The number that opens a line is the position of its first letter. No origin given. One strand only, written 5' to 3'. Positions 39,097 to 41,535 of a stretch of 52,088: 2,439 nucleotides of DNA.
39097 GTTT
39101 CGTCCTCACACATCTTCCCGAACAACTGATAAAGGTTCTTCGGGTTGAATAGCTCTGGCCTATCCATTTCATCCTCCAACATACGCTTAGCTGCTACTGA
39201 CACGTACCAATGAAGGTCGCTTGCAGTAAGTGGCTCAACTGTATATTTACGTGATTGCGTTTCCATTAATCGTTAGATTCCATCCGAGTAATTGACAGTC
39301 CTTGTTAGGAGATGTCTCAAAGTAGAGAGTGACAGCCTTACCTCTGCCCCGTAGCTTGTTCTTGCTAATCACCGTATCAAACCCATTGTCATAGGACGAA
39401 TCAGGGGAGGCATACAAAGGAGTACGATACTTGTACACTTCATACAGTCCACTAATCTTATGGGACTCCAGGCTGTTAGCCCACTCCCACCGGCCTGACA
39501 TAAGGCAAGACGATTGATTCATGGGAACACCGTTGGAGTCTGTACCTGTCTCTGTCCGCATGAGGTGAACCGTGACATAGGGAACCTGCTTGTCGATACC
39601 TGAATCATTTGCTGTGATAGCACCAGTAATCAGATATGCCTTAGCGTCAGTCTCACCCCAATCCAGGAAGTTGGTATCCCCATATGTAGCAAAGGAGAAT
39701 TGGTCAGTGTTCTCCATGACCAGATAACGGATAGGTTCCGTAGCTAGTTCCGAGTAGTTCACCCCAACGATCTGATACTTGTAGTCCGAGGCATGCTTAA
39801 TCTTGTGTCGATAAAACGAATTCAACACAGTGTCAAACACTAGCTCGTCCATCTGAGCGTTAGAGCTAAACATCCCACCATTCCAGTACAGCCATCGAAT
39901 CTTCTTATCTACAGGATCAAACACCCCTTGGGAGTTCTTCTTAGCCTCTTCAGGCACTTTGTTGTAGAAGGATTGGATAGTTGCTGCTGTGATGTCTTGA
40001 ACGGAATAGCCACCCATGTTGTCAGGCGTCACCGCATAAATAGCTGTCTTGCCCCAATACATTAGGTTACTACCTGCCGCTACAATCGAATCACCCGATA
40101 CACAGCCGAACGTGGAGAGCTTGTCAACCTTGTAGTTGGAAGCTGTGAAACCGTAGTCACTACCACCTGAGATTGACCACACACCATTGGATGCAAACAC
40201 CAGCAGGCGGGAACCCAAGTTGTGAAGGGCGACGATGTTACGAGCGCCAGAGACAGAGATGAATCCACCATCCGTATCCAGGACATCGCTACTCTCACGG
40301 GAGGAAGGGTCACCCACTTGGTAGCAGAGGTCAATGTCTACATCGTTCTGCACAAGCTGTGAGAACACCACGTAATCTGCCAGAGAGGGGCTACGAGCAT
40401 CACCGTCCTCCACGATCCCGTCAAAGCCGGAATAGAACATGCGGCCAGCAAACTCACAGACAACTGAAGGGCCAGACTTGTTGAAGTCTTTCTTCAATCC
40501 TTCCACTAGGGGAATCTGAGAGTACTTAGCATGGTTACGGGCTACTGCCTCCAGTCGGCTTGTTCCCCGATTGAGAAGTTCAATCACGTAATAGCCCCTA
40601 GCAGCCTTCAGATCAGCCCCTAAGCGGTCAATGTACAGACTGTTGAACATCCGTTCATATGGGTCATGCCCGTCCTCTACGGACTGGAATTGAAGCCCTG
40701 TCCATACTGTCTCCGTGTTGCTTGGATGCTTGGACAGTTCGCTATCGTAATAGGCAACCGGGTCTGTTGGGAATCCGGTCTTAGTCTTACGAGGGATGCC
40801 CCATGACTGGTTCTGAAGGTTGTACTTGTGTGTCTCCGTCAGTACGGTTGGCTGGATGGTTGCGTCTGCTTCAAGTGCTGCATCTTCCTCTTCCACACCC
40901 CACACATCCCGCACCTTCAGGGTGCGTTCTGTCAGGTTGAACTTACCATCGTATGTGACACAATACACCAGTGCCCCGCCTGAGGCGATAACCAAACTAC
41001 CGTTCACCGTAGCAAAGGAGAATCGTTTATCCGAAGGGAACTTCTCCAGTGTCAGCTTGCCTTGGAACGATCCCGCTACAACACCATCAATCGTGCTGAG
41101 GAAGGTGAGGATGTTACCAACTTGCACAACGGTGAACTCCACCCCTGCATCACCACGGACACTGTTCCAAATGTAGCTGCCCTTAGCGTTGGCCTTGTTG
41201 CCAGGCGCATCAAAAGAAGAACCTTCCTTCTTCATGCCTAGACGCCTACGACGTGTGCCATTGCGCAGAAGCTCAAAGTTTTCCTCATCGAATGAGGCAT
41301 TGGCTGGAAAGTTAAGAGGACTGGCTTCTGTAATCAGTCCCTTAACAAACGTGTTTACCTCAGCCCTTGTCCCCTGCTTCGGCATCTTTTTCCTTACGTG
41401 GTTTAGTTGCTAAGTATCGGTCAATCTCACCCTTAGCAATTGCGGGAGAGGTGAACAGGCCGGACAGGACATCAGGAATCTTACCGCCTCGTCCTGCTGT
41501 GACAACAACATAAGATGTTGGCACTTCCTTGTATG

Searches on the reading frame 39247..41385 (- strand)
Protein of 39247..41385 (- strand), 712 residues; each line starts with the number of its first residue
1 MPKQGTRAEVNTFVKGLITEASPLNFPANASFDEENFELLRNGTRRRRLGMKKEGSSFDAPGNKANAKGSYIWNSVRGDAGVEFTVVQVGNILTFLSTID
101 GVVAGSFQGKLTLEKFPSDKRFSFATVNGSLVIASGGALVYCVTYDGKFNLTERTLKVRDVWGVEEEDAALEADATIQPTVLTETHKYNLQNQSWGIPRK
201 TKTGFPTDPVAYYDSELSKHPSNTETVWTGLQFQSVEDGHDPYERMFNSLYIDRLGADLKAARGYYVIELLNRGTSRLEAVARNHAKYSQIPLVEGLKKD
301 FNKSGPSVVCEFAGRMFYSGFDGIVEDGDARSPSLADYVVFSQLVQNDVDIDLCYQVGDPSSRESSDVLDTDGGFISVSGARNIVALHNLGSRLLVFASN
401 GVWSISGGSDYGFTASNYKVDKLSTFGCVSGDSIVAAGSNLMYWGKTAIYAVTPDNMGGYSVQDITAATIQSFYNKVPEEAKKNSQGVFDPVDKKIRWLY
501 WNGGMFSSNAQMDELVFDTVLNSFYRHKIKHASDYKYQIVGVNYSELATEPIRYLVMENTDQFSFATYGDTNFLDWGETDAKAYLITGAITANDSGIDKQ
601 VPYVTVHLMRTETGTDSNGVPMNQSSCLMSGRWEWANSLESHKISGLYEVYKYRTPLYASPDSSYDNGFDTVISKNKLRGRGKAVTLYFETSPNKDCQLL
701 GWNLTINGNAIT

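Call 115: search_protein_families(library=phrogs, proteins=[window:39247-41385:-], max_evalue=0.00001)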
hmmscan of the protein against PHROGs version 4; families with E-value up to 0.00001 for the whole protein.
window:39247-41385:- (712 aa): 2 families
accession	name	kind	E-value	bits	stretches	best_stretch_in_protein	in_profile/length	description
phrog_8094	-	tail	1.3e-199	665.9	2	1-543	1-556/769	tail appendage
phrog_21185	-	tail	9.4e-11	41.5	1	367-502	519-656/1038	tail protein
